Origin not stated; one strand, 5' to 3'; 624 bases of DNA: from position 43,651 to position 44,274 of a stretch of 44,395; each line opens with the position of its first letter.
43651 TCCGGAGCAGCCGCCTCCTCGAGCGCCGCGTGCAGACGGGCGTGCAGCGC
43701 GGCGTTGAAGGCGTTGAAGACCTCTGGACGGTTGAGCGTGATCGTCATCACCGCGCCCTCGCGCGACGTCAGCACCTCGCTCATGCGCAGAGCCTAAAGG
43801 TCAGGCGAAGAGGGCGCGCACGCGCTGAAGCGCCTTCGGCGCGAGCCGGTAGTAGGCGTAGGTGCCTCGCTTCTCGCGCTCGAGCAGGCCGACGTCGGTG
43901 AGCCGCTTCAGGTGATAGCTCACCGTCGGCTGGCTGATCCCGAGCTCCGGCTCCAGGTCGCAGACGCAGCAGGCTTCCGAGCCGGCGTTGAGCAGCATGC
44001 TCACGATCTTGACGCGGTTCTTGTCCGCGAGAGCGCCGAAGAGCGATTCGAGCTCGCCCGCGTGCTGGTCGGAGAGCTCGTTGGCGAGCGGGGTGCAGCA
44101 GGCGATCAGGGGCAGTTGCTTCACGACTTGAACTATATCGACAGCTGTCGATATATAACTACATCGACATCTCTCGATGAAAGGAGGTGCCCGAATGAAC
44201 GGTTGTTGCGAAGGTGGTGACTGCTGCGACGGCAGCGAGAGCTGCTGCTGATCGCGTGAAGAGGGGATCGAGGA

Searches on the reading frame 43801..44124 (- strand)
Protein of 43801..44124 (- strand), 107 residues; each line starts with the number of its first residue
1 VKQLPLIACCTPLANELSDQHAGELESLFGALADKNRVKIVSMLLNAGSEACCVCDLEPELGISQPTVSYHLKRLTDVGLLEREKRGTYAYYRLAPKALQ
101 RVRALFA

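Call 3: search_protein_families(library=ncbifam, proteins=[window:43801-44124:-], max_evalue=1)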
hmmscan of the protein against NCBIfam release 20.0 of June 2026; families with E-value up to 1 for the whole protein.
window:43801-44124:- (107 aa): 31 families (the best 25 are shown)
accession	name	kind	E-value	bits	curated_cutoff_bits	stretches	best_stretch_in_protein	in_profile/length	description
NF033788.1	HTH_metalloreg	subfamily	1.5e-24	85.6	55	1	26-101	2-75/77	metalloregulator ArsR/SmtB family transcription factor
NF041413.1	ArsR_Rv2640c_fam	equivalog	1e-21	77.5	155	1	8-104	14-111/118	Rv2640c family ArsR-like transcriptional regulator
NF007528.0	PRK10141.1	subfamily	5.2e-13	48.9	97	1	28-97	9-76/117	metalloregulator ArsR/SmtB family transcription factor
NF033789.1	repress_SdpR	subfamily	4.6e-12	45.7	100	1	29-103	2-73/79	autorepressor SdpR family transcription factor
NF045707.1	Dbac_1936_reg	equivalog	6e-12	45.4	115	1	27-98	9-77/99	ArsR/SmtB-type metalloregulator TsoR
NF040642.1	sulf_sens_BigR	equivalog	5.2e-10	39.3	155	1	20-106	5-89/95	sulfite-sensing transcriptional repressor BigR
NF047906.1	CdPbTransRegCmtR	equivalog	3e-07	30.3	150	1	23-101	9-84/104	Cd(II)/Pb(II)-sensing metalloregulatory transcriptional regulator CmtR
NF008273.0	PRK11050.1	equivalog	1e-05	25.2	153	1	38-85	42-88/156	manganese-binding transcriptional regulator MntR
NF040939.2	trans_reg_lrs14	equivalog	0.0001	22.3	90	1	38-87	24-72/103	Lrs14 family HTH-type transcriptional regulator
TIGR02277.1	PaaX_trns_reg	equivalog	0.00017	21.2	264.55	1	59-103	28-72/279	phenylacetic acid degradation operon negative regulatory protein PaaX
TIGR01884.1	cas_HTH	subfamily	0.00042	19.7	60.2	1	33-88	140-194/202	CRISPR-associated CARF protein Csa3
NF053606.1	Sta1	subfamily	0.00073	19.6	80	1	37-88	22-71/100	Sta1 family transcriptional regulator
NF041397.1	TranRegGlpR_Halo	equivalog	0.0019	17.9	300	1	34-88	4-56/253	HTH-type transcriptional regulator GlpR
NF053755.1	MsvR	equivalog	0.009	15.7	220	1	32-84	10-59/236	transcriptional factor MsvR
NF012025.0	PRK15481.1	equivalog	0.0095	14.6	573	1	34-89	13-69/432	MocR-like B6 salvage transcription factor PtsJ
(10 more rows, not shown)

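Call 4: search_protein_families(library=pfam, proteins=[window:43801-44124:-], max_evalue=1)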
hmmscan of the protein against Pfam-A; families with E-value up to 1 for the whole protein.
window:43801-44124:- (107 aa): 28 families (the best 25 are shown)
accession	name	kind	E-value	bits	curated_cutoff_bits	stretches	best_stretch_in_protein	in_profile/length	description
PF01022.26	HTH_5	-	2.1e-15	56.8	22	1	34-82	1-46/47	Bacterial regulatory protein, arsR family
PF12840.13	HTH_20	-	1.2e-09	38.4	27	1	32-83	1-50/51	Helix-turn-helix domain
PF12802.13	MarR_2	-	6.6e-06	26.6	27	1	56-85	25-54/61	MarR family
PF24038.1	DUF7347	-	7.7e-06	26.5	27.6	1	27-84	3-61/77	Domain of unknown function (DUF7347)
PF07848.18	PaaX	-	6.2e-05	23.6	24.8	1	59-97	31-69/70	PaaX-like protein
PF01047.28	MarR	-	0.00016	21.9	24.6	1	52-85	18-51/59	MarR family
PF13338.12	AbiEi_4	-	0.00023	21.7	25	1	56-91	18-48/49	Transcriptional regulator, AbiEi antitoxin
PF13412.12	HTH_24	-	0.00023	21.1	21.9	1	60-81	26-47/48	Winged helix-turn-helix DNA-binding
PF01978.25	TrmB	-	0.00024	21.3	25.6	1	56-96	27-66/68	Sugar-specific transcriptional regulator TrmB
PF25213.1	HVO_A0261_N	-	0.0012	19.2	35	1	41-90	14-62/86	HVO_A0261 N-terminal domain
PF00126.33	HTH_1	-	0.0024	18.2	26.6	1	60-87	22-52/60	Bacterial regulatory helix-turn-helix protein, lysR family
PF24033.1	DUF7342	-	0.0029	18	31.6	1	35-104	4-72/150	Family of unknown function (DUF7342)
PF01325.25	Fe_dep_repress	-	0.0035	18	26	1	56-86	27-57/60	Iron dependent repressor, N-terminal DNA binding domain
PF13463.12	HTH_27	-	0.0096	16.6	22.2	1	56-97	23-67/68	Winged helix DNA-binding domain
PF13545.12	HTH_Crp_2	-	0.012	16.1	27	1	61-101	32-69/70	Crp-like helix-turn-helix domain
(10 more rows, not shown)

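Call 7: find_encoding_contigs(protein=window:43801-44124:-, flank=10000, max_places=6)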
Protein window:43801-44124:- (107 aa): no gene with exactly this product is on record in the collection.

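Call 8: find_homologous_proteins(query=window:43801-44124:-, max_evalue=1e-10)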
Query window:43801-44124:- (107 aa): 225 proteins with E <= 1e-10 among 240 candidates; the best 120 are listed.
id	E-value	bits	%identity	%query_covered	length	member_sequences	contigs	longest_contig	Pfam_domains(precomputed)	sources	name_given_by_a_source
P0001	1.0e-63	230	99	100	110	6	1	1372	PF12840.14,PF01022.27,PF12802.14,PF24038.2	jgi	jgi:ArsR family transcriptional regulator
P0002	2.2e-56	206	88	100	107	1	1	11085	PF12840.14,PF01022.27,PF12802.14,PF24038.2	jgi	jgi:ArsR family transcriptional regulator, arsenate/arsenite/antimonite-responsive transcriptional r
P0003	1.7e-55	203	87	100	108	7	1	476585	PF12840.14,PF01022.27,PF12802.14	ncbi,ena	-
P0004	1.0e-54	201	86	100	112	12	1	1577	PF12840.14,PF01022.27,PF12802.14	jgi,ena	-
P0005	1.3e-54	200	85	100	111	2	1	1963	PF12840.14,PF01022.27,PF12802.14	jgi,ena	-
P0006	1.4e-54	200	86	100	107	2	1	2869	PF12840.14,PF01022.27,PF12802.14,PF24038.2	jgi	jgi:ArsR family transcriptional regulator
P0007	1.7e-54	200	84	100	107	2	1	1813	PF12840.14,PF01022.27,PF12802.14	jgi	jgi:ArsR family transcriptional regulator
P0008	1.8e-54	200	86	100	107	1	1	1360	PF12840.14,PF01022.27,PF12802.14,PF24038.2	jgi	jgi:ArsR family transcriptional regulator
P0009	2.2e-54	200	84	100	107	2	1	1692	PF12840.14,PF01022.27,PF12802.14,PF24038.2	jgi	jgi:ArsR family transcriptional regulator, arsenate/arsenite/antimonite-responsive transcriptional r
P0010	3.0e-54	199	88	97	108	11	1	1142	PF12840.14,PF01022.27,PF12802.14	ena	-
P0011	3.2e-54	199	85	100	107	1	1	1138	PF12840.14,PF01022.27,PF12802.14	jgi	jgi:ArsR family transcriptional regulator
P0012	3.3e-54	199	85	100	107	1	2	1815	PF12840.14,PF01022.27,PF12802.14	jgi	jgi:ArsR family transcriptional regulator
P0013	4.1e-54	199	85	100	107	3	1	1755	PF12840.14,PF01022.27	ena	-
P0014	4.7e-54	199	86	100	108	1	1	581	PF12840.14,PF01022.27,PF12802.14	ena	-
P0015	1.3e-53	197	84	100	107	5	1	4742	PF12840.14,PF01022.27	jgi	jgi:ArsR family transcriptional regulator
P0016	1.3e-53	197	84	100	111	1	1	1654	PF12840.14,PF01022.27,PF12802.14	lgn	-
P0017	1.5e-53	197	85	100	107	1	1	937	PF12840.14,PF01022.27,PF12802.14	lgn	-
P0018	1.6e-53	197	87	97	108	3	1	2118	PF12840.14,PF01022.27,PF12802.14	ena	-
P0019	1.7e-53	197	83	100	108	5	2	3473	PF12840.14,PF01022.27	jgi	jgi:ArsR family transcriptional regulator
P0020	1.7e-53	197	84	97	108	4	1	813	PF12840.14,PF01022.27,PF24038.2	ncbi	-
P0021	1.8e-53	197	83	100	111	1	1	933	PF12840.14,PF01022.27,PF24033.2,PF12802.14,PF24038.2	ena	-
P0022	1.9e-53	197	83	100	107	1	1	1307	PF12840.14,PF01022.27,PF12802.14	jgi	jgi:ArsR family transcriptional regulator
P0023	2.6e-53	196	84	97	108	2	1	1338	PF12840.14,PF01022.27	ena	-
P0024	2.9e-53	196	84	98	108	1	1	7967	PF12840.14,PF01022.27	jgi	jgi:ArsR family transcriptional regulator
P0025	3.4e-53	196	84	100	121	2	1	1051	PF12840.14,PF01022.27,PF12802.14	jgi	jgi:ArsR family transcriptional regulator, arsenate/arsenite/antimonite-responsive transcriptional r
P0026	3.4e-53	196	84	100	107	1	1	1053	PF12840.14,PF01022.27,PF12802.14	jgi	jgi:ArsR family transcriptional regulator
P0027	3.9e-53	196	84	100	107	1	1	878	PF12840.14,PF01022.27,PF12802.14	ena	-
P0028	4.2e-53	196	83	100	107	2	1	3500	PF12840.14,PF01022.27,PF12802.14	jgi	-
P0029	4.4e-53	196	82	100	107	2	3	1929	PF12840.14,PF01022.27,PF12802.14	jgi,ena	jgi:ArsR family transcriptional regulator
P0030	4.4e-53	196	84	100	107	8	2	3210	PF12840.14,PF01022.27,PF12802.14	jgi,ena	jgi:ArsR family transcriptional regulator, arsenate/arsenite/antimonite-responsive transcriptional r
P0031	9.3e-53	195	86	100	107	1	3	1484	PF12840.14,PF01022.27,PF12802.14,PF24038.2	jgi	jgi:ArsR family transcriptional regulator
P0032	9.9e-53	194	86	100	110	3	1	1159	PF12840.14,PF01022.27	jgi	jgi:ArsR family transcriptional regulator, arsenate/arsenite/antimonite-responsive transcriptional r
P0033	1.5e-52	194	81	100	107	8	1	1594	PF12840.14,PF01022.27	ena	-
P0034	2.0e-52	193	84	96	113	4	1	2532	PF01047.29,PF12840.14,PF01022.27,PF12802.14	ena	-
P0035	2.4e-52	193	87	98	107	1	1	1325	PF01047.29,PF12840.14,PF01022.27,PF12802.14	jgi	jgi:ArsR family transcriptional regulator, arsenate/arsenite/antimonite-responsive transcriptional r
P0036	2.4e-52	193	83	96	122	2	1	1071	PF12840.14,PF01022.27,PF12802.14,PF24038.2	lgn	-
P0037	2.6e-52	193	83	98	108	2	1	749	PF12840.14,PF01022.27,PF12802.14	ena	-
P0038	3.1e-52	193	81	100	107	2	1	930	PF12840.14,PF01022.27,PF12802.14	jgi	jgi:ArsR family transcriptional regulator, arsenate/arsenite/antimonite-responsive transcriptional r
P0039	3.3e-52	193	83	97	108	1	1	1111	PF12840.14,PF01022.27,PF12802.14,PF24038.2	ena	-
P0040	3.8e-52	193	84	100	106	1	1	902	PF12840.14,PF01022.27,PF12802.14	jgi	jgi:ArsR family transcriptional regulator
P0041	4.4e-52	192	83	100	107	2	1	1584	PF12840.14,PF01022.27,PF12802.14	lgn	-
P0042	4.7e-52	192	82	100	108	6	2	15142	PF12840.14,PF01022.27,PF12802.14,PF24038.2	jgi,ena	jgi:ArsR family transcriptional regulator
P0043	6.3e-52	192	85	99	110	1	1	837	PF12840.14,PF01022.27,PF12802.14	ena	-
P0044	6.7e-52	192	80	100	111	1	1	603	PF12840.14,PF01022.27,PF12802.14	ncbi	-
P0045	8.5e-52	191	81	100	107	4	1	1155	PF12840.14,PF01022.27,PF12802.14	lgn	-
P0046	9.9e-52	191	84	100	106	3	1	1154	PF12840.14,PF01022.27,PF12802.14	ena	-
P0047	1.0e-51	191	84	100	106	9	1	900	PF12840.14,PF01022.27,PF12802.14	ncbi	-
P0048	2.2e-51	190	82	98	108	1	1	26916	PF12840.14,PF01022.27,PF24038.2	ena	-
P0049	2.3e-51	190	83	99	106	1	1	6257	PF12840.14,PF01022.27,PF12802.14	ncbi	ncbi:MAG: ArsR/SmtB family transcription factor [Gaiellaceae bacterium]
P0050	2.7e-51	190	81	100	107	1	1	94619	PF01047.29,PF12840.14,PF01022.27,PF12802.14,PF24038.2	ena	-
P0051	3.6e-51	189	85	98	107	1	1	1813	PF12840.14,PF01022.27,PF12802.14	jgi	jgi:ArsR family transcriptional regulator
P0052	4.3e-51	189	79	100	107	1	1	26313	PF12840.14,PF01022.27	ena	-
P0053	4.4e-51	189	85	98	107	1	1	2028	PF12840.14,PF01022.27,PF12802.14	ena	-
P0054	4.6e-51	189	80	98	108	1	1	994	PF12840.14,PF01022.27,PF12802.14,PF24038.2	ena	-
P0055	5.9e-51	189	84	100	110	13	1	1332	PF12840.14,PF01022.27,PF12802.14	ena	-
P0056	8.9e-51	188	78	100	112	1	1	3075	PF12840.14,PF01022.27,PF12802.14,PF24038.2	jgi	jgi:ArsR family transcriptional regulator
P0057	9.5e-51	188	79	100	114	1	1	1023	PF01047.29,PF12840.14,PF13412.13,PF01022.27,PF12802.14,PF24038.2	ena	-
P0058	1.2e-50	188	84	98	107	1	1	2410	PF12840.14,PF01022.27,PF12802.14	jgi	jgi:ArsR family transcriptional regulator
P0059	1.9e-50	187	84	98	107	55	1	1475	PF12840.14,PF01022.27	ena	-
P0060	2.0e-50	187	78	100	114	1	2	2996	PF12840.14,PF01022.27,PF12802.14,PF24038.2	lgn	-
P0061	2.2e-50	187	79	100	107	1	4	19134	PF12840.14,PF01022.27,PF24038.2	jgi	jgi:ArsR family transcriptional regulator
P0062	3.4e-50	186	81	100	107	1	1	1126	PF12840.14,PF01022.27,PF12802.14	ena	-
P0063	4.2e-50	186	84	95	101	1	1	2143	PF12840.14,PF01022.27,PF12802.14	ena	-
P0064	4.3e-50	186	77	99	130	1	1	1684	PF12840.14,PF01022.27,PF12802.14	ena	-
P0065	7.1e-50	185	84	98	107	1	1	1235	PF12840.14,PF01022.27,PF12802.14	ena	-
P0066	7.4e-50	185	81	96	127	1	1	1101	PF12840.14,PF01022.27,PF12802.14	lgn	-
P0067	7.9e-50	185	82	97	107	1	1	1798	PF12840.14,PF01022.27,PF12802.14,PF24038.2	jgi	jgi:ArsR family transcriptional regulator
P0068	1.0e-49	185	81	98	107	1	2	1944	PF12840.14,PF01022.27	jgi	jgi:ArsR family transcriptional regulator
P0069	1.4e-49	184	78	100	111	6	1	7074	PF12840.14,PF01022.27,PF24038.2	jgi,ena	-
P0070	1.5e-49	184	80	100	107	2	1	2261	PF12840.14,PF01022.27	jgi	jgi:ArsR family transcriptional regulator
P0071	2.7e-49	183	82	100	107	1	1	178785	PF12840.14,PF01022.27,PF12802.14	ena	-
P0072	5.9e-49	182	80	94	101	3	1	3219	PF12840.14,PF01022.27,PF12802.14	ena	-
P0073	6.0e-49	182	83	98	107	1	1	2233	PF12840.14,PF01022.27,PF12802.14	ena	-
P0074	6.8e-49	182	83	97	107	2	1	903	PF12840.14,PF01022.27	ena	-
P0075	2.3e-48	180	79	100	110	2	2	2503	PF12840.14,PF01022.27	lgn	-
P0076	5.1e-48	179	79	100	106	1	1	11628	PF12840.14,PF01022.27,PF12802.14,PF24038.2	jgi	jgi:ArsR family transcriptional regulator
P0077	6.6e-48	179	78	100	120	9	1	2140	PF12840.14,PF01022.27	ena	-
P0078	8.1e-48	179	78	100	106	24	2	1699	PF12840.14,PF01022.27,PF12802.14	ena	-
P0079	9.9e-48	178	78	100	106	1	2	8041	PF12840.14,PF01022.27,PF12802.14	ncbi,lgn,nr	ncbi:MAG: winged helix-turn-helix transcriptional regulator [Actinobacteria bacterium]|nr:winged hel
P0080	1.9e-47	177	79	100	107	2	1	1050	PF12840.14,PF01022.27,PF12802.14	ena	-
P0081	2.6e-47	177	77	98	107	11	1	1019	PF12840.14,PF01022.27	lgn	-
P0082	3.0e-47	177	78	100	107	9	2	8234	PF12840.14,PF01022.27,PF12802.14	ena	-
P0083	3.1e-47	177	76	100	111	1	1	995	PF12840.14,PF01022.27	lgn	-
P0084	3.5e-47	177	78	100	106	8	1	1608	PF12840.14,PF01022.27,PF12802.14,PF24038.2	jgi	jgi:ArsR family transcriptional regulator, arsenate/arsenite/antimonite-responsive transcriptional r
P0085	5.3e-47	176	76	100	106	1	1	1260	PF12840.14,PF01022.27,PF12802.14,PF24038.2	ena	-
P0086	9.5e-47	175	76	98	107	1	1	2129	PF12840.14,PF01022.27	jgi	jgi:ArsR family transcriptional regulator, arsenate/arsenite/antimonite-responsive transcriptional r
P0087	1.7e-46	174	77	100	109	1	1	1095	PF12840.14,PF01022.27,PF12802.14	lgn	-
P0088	1.9e-46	174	76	100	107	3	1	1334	PF12840.14,PF01022.27,PF12802.14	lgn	-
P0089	2.5e-46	174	76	100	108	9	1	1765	PF12840.14,PF01022.27,PF12802.14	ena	-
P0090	5.4e-46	173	74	98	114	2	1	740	PF12840.14,PF01022.27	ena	-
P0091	6.6e-46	173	75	100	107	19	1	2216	PF12840.14,PF01022.27,PF12802.14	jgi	-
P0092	7.6e-46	172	74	99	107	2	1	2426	PF12840.14,PF01022.27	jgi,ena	-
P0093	8.5e-46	172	75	100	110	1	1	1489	PF12840.14,PF01022.27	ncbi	-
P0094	2.1e-45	171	75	100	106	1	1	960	PF12840.14,PF01022.27,PF12802.14,PF24038.2,PF07848.19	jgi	jgi:ArsR family transcriptional regulator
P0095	3.4e-45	170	73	98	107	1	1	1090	PF01047.29,PF12840.14,PF01022.27,PF12802.14,PF24038.2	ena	-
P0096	3.7e-45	170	74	100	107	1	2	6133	PF12840.14,PF01022.27,PF12802.14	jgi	jgi:ArsR family transcriptional regulator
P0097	5.0e-45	170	75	95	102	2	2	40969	PF12840.14,PF01022.27,PF12802.14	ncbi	-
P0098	8.0e-45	169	74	100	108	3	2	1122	PF12840.14,PF01022.27,PF12802.14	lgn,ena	-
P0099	8.1e-45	169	74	100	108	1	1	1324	PF12840.14,PF01022.27,PF12802.14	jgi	-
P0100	1.0e-44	169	73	100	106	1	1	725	PF12840.14,PF01022.27,PF12802.14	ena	-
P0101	1.1e-44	169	73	100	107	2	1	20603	PF01047.29,PF12840.14,PF13412.13,PF01022.27,PF12802.14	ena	-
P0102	1.3e-44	168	72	100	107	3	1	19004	PF12840.14,PF01022.27,PF24038.2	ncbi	ncbi:MAG TPA: metalloregulator ArsR/SmtB family transcription factor [Gaiellaceae bacterium]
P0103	1.4e-44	168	75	100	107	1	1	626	PF12840.14,PF01022.27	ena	-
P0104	1.9e-44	168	73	98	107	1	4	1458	PF01047.29,PF12840.14,PF01022.27,PF12802.14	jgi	jgi:ArsR family transcriptional regulator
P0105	3.2e-44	167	74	96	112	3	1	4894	PF12840.14,PF01022.27,PF24038.2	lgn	-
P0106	4.9e-44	167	74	100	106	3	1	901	PF12840.14,PF01022.27,PF12802.14,PF24038.2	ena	-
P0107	6.4e-44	166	73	99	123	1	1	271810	PF12840.14,PF01022.27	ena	-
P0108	1.7e-43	165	72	98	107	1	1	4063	PF12840.14,PF01022.27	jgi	jgi:ArsR family transcriptional regulator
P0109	3.1e-43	164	73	100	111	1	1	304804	PF12840.14,PF13412.13,PF01022.27,PF12802.14,PF24038.2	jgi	jgi:ArsR family transcriptional regulator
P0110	1.2e-41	159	69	100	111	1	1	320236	PF12840.14,PF01022.27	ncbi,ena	-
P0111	1.0e-40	156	69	100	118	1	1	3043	PF12840.14,PF01022.27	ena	-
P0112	3.8e-39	151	69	100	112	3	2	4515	PF12840.14,PF01022.27,PF12802.14,PF24038.2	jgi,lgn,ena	-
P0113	6.1e-39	150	68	100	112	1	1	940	PF12840.14,PF01022.27,PF12802.14,PF24038.2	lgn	-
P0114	6.3e-39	150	64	100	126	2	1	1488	PF01047.29,PF12840.14,PF13412.13,PF01022.27,PF12802.14,PF24038.2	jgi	jgi:ArsR family transcriptional regulator, arsenate/arsenite/antimonite-responsive transcriptional r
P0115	7.3e-39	150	72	92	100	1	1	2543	PF12840.14,PF01022.27,PF12802.14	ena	-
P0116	8.4e-39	150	67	100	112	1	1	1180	PF12840.14,PF01022.27,PF12802.14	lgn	-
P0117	1.6e-38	149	64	100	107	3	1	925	PF01047.29,PF12840.14,PF13412.13,PF01022.27,PF12802.14,PF24038.2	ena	-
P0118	3.2e-38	148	65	99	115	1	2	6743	PF12840.14,PF13412.13,PF01022.27,PF12802.14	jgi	jgi:ArsR family transcriptional regulator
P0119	3.8e-38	148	66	100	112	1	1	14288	PF01047.29,PF12840.14,PF01022.27,PF12802.14,PF24038.2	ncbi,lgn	-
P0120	4.4e-38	147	64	100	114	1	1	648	PF12840.14,PF01022.27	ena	-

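Call 10: find_related_loci(query=A1, collection=genome_contigs, flank=4000)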
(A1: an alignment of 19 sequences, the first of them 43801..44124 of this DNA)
Query A1 (107 aa) in genome_contigs; peptide patterns used: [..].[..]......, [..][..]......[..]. (x = any residue, [..] = any of these).
600 stretches matched a pattern (row limit reached: there are more); 552 encode a relative of the query (tblastn E <= 1e-3); the best 80 are kept; 80 distinct loci.
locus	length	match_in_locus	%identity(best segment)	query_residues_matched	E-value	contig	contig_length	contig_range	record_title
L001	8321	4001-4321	86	1-107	1e-60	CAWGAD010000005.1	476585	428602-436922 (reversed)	MAG: uncultured Gaiellaceae bacterium isolate MFD06742.bin.3.587 genome assembly, contig: contig_19596, whole genome sho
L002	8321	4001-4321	77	1-107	4e-53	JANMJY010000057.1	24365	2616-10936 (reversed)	MAG: Actinomycetes bacterium isolate OTE_64_metabat_291 OTE_64_k141_1478341, whole genome shotgun sequence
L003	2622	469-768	71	7-107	2e-44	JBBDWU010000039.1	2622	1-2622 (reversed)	MAG: Gaiellaceae bacterium isolate LejiaD_71_33 Lejia_D_48948_length_2622_cov_20, whole genome shotgun sequence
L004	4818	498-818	64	2-107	5e-42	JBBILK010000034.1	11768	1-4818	MAG: Actinomycetota bacterium isolate BR1F70218_bin_207 NODE_1894_length_11768_cov_3.903611, whole genome shotgun sequen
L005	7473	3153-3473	62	1-106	6e-41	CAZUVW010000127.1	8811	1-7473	MAG TPA_asm: uncultured Gaiellales bacterium isolate binchicken_co107_6 genome assembly, contig: NODE_17449_length_8811_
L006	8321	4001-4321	63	1-106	9e-41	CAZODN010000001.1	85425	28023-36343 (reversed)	MAG TPA_asm: uncultured Gaiellales bacterium isolate binchicken_co274_50 genome assembly, contig: NODE_703_length_85425_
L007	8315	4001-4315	63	1-104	1e-40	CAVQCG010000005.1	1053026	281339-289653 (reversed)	MAG: uncultured Thermoleophilia bacterium isolate MFD02199.bin.1.2 genome assembly, contig: contig_31251, whole genome s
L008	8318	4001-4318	60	1-105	2e-40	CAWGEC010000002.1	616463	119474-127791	MAG: uncultured Actinomycetes bacterium isolate MFD02199.bin.2.72 genome assembly, contig: contig_12219, whole genome sh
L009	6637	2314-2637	60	1-107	2e-40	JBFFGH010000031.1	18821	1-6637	MAG: Gaiellaceae bacterium isolate Mix_mud15.2022.01.37 k141_350641_length_18821_cov_11.0323, whole genome shotgun seque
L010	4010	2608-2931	62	1-107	7e-40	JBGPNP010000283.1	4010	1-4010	MAG: Gaiellaceae bacterium isolate OBJ_0618_7090110_211 k141_11274111_length_4010_cov_26.0000, whole genome shotgun sequ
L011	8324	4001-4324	61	1-107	7e-40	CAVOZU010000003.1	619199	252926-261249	MAG: uncultured Actinomycetes bacterium isolate MFD09964.bin.1.333 genome assembly, contig: contig_15826, whole genome s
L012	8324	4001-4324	60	1-107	1e-39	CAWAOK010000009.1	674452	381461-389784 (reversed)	MAG: uncultured Gaiellaceae bacterium isolate MFD02840.bin.2.267 genome assembly, contig: contig_26145, whole genome sho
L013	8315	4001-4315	62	4-107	2e-39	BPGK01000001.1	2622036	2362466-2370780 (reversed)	MAG: Gaiellaceae bacterium KatS3mg012 DNA, contig_5726, whole genome shotgun sequence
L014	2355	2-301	64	9-107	9e-39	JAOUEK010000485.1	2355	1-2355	MAG: Thermoleophilia bacterium isolate 4_1_Jan_SF_Bin61 4_1_Jan_SF_Bin61_scaffold_30262_c1, whole genome shotgun sequenc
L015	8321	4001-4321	59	1-106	6e-39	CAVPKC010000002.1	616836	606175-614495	MAG: uncultured Thermoleophilia bacterium isolate MFD10007.bin.2.199 genome assembly, contig: contig_11209, whole genome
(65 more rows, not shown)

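Call 14: find_related_loci(query=window:43801-44124:-, collection=metagenome_contigs, flank=2000)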
Query window:43801-44124:- (107 aa) in metagenome_contigs; peptide patterns used: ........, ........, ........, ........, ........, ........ (x = any residue, [..] = any of these).
315 stretches matched a pattern; 57 encode a relative of the query (tblastn E <= 1e-3); 57 distinct loci.
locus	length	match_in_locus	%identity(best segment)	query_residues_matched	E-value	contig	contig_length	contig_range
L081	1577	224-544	86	1-107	3e-63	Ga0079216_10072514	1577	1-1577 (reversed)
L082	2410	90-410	84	1-107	1e-60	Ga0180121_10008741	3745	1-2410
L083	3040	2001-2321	83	1-107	2e-59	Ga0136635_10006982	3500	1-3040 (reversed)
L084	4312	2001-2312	86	3-107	2e-58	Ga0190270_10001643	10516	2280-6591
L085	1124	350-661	86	4-107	1e-60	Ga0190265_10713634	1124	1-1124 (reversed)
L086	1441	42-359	78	1-106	7e-57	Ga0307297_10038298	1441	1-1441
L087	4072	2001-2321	77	1-107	3e-53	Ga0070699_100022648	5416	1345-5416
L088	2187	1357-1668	70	3-107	6e-49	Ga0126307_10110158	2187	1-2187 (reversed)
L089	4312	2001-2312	70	3-107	1e-48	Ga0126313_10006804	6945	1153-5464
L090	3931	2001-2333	69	1-106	2e-46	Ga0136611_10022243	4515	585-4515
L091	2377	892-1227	64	1-107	9e-43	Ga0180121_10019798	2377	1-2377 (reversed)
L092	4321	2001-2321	63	1-106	4e-40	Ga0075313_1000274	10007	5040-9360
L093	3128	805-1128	60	1-107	4e-40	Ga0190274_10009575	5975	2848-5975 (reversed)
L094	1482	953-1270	61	2-107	2e-40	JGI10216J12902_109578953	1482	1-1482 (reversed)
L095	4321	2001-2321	61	1-106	7e-40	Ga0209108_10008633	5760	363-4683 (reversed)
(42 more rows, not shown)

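Call 26: find_encoding_contigs(protein=P0071, flank=6000, max_places=3)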
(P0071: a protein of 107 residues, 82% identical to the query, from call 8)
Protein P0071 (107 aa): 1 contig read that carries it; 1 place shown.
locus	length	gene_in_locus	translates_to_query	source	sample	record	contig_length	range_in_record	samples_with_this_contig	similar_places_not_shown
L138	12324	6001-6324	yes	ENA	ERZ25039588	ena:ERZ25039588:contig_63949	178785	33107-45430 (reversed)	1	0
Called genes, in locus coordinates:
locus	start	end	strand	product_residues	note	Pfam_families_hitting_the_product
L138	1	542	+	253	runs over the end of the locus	PF00941:FAD_binding_5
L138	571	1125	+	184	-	PF00111:Fer2 (weak), PF01799:Fer2_2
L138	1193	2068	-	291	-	-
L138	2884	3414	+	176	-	PF20256:MoCoBD_2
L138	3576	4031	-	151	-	PF04657:DMT_YdcZ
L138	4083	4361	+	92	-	-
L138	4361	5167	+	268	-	PF00378:ECH_1, PF16113:ECH_2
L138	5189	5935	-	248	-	PF13489:Methyltransf_23, PF01209:Ubie_methyltran, PF06325:PrmA, PF13847:Methyltransf_31, PF08241:Methyltransf_11, PF08242:Methyltransf_12, PF13649:Methyltransf_25, PF20922:Anamorsin_N (faint)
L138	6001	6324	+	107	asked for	PF12840:HTH_20, PF01022:HTH_5, PF12802:MarR_2 (weak)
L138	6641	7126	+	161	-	PF00378:ECH_1, PF16113:ECH_2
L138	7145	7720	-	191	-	PF07883:Cupin_2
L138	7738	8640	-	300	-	-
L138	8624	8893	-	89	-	PF13744:HTH_37 (weak), PF13443:HTH_26, PF13560:HTH_31, PF12844:HTH_19 (weak), PF01381:HTH_3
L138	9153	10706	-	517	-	PF18158:AidB_N, PF02770:Acyl-CoA_dh_M, PF00441:Acyl-CoA_dh_1, PF22924:ACOX_C_alpha1 (faint), PF08028:Acyl-CoA_dh_2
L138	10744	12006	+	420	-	PF00171:Aldedh (weak)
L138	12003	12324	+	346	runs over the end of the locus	PF00696:AA_kinase, PF01472:PUA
